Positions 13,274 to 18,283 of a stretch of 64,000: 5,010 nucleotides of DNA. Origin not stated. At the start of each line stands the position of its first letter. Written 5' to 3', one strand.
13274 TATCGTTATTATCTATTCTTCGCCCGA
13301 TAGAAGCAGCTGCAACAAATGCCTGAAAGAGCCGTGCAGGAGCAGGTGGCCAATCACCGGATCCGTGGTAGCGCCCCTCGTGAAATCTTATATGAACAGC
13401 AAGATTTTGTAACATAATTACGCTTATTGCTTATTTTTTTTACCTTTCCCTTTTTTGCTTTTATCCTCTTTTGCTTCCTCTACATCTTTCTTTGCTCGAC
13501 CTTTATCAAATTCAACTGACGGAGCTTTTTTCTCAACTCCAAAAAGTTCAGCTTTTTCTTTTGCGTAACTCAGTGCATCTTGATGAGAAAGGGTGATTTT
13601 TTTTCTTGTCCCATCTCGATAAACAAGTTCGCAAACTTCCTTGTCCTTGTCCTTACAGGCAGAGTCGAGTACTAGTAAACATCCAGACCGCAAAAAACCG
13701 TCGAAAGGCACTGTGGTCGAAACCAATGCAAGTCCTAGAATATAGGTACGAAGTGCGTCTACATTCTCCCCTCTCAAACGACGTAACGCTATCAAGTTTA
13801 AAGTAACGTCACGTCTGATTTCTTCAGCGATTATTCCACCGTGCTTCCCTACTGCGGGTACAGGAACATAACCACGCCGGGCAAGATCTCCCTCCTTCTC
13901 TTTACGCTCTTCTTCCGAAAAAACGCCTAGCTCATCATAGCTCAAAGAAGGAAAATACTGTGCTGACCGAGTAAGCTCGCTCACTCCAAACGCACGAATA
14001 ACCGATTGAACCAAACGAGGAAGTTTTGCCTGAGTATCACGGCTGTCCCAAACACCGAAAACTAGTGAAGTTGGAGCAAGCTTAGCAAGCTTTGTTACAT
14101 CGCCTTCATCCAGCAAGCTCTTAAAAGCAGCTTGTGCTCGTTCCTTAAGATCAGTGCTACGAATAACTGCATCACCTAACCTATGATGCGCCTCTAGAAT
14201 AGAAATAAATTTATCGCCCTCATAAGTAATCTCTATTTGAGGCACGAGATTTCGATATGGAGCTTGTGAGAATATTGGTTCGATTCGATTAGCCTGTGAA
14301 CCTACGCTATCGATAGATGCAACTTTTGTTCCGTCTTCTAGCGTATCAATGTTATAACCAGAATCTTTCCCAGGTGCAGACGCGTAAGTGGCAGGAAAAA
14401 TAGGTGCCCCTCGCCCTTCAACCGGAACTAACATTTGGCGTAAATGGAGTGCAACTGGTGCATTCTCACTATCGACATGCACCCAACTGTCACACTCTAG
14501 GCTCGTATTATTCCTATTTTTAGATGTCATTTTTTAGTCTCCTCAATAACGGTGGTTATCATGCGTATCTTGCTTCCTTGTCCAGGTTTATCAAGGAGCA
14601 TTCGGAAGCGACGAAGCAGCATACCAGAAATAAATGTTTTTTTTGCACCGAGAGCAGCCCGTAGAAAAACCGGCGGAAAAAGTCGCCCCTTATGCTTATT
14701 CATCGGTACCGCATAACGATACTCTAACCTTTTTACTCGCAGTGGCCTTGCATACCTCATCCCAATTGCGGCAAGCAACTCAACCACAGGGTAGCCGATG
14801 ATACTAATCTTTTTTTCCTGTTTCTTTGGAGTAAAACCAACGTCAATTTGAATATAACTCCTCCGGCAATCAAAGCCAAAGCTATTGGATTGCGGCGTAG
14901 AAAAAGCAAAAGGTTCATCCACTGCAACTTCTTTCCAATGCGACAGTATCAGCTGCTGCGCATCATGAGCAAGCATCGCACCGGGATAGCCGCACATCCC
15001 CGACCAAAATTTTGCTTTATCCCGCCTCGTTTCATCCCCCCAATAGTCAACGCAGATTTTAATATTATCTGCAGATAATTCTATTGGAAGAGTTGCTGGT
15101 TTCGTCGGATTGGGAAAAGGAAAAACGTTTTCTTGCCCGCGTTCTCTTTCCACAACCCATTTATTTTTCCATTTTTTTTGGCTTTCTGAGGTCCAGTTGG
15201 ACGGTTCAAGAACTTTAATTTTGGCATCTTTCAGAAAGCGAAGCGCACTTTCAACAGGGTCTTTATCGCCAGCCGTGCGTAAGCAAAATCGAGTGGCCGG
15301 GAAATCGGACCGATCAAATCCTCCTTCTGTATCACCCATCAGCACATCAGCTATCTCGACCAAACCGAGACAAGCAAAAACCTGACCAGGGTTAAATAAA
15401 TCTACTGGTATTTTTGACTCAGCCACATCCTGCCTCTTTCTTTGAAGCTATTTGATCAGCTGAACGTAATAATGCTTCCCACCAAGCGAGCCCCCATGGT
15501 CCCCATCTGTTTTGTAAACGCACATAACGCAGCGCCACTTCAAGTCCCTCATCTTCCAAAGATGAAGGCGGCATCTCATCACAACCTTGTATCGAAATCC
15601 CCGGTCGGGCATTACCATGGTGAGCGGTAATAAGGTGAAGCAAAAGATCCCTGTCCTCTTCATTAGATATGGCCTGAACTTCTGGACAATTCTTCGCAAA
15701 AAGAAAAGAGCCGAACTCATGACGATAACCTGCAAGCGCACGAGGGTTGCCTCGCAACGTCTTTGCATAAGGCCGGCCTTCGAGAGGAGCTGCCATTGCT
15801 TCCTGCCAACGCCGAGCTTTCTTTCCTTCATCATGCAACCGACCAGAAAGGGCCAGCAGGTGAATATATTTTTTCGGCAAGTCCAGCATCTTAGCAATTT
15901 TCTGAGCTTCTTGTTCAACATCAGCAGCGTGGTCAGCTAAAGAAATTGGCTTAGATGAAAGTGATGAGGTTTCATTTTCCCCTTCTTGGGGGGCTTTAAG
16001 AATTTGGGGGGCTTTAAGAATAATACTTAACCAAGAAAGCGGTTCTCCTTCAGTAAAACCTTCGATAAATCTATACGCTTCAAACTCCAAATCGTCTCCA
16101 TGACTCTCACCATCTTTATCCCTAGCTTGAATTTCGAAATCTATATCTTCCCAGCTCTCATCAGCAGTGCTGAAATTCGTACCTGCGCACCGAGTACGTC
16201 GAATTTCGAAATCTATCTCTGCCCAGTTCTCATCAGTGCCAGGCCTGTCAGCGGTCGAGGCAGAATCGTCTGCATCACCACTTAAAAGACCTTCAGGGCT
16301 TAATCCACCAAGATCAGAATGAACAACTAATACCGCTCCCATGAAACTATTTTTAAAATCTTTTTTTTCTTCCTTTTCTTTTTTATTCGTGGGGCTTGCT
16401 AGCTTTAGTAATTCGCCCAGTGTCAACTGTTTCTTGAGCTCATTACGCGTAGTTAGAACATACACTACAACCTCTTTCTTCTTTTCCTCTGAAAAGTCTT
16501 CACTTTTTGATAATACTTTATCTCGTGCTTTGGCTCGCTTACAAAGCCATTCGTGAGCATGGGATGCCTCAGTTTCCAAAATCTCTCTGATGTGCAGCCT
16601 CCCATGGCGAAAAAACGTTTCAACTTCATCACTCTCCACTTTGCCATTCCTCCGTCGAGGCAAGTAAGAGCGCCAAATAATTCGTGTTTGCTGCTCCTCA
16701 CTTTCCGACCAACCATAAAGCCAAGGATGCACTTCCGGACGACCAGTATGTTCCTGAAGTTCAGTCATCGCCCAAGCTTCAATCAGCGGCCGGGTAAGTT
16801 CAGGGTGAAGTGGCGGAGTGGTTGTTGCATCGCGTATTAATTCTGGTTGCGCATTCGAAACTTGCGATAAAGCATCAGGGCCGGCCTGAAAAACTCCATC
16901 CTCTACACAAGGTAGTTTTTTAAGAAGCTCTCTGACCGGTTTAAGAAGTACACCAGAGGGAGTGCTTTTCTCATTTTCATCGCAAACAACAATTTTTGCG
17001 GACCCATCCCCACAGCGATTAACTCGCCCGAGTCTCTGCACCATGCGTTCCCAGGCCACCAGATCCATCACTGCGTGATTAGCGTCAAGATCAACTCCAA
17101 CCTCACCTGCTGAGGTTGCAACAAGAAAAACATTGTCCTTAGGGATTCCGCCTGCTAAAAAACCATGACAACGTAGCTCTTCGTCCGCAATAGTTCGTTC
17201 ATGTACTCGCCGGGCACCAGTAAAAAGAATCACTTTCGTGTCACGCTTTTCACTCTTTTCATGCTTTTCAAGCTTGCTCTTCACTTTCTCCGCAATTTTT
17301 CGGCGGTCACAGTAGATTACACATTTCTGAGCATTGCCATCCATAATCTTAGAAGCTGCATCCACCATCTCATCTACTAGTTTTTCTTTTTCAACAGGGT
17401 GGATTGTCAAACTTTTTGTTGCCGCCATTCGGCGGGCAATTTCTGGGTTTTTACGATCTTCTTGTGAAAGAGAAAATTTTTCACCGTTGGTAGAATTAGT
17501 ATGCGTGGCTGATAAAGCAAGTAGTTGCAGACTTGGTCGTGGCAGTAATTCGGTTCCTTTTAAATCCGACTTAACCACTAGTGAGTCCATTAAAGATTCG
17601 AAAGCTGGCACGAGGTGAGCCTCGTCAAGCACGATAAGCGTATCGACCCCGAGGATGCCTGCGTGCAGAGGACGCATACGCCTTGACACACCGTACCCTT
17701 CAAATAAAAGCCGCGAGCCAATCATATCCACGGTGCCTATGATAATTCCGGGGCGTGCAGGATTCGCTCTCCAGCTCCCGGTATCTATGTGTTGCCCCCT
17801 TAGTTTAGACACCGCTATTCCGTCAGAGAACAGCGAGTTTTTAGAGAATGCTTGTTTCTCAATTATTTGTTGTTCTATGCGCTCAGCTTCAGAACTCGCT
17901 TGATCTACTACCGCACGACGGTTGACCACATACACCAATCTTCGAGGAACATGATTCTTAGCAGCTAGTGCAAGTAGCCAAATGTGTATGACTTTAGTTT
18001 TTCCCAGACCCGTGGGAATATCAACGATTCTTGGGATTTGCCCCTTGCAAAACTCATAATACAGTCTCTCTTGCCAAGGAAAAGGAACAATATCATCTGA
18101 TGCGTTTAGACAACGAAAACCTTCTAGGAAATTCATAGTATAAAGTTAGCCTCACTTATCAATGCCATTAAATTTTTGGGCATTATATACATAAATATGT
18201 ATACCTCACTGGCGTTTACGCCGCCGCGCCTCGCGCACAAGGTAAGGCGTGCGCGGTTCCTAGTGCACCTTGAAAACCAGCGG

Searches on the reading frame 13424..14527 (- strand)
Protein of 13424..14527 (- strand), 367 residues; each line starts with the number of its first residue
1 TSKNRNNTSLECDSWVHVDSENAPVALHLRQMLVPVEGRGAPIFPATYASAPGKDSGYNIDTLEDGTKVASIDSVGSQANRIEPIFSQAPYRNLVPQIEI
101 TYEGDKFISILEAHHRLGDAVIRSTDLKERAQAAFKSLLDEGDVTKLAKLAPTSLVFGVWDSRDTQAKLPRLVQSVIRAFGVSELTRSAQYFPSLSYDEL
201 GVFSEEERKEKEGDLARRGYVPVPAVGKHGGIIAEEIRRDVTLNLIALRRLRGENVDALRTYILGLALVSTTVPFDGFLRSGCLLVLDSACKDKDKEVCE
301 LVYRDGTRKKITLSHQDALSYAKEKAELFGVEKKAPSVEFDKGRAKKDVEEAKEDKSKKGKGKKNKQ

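Call 80: search_protein_families(library=pfam, proteins=[window:13424-14527:-], max_evalue=0.00001)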
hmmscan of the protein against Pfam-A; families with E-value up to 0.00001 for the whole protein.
window:13424-14527:- (367 aa): 1 family
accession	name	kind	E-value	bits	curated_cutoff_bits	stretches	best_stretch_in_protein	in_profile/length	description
PF09617.15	Cas_GSU0053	-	5.2e-39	134.4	25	1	28-183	2-167/168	CRISPR-associated protein GSU0053 (Cas_GSU0053)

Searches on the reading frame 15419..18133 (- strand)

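Call 80: search_protein_families(library=pfam, proteins=[window:15419-18133:-], max_evalue=0.00001)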
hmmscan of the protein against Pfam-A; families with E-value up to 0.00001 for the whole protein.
window:15419-18133:- (904 aa): 4 families
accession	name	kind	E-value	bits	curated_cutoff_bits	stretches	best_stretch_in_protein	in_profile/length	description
PF22590.2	Cas3-like_C_2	-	1.1e-10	42.2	27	1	269-373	3-103/106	CRISPR-associated nuclease/helicase Cas3, C-terminal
PF04851.21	ResIII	-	3.2e-10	40.6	22.5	1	17-178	4-140/164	Type III restriction enzyme, res subunit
PF00270.35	DEAD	-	9.1e-10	39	26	1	21-212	4-161/167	DEAD/DEAH box helicase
PF00271.37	Helicase_C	-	4.7e-08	33.7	23.5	1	264-375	11-110/110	Helicase conserved C-terminal domain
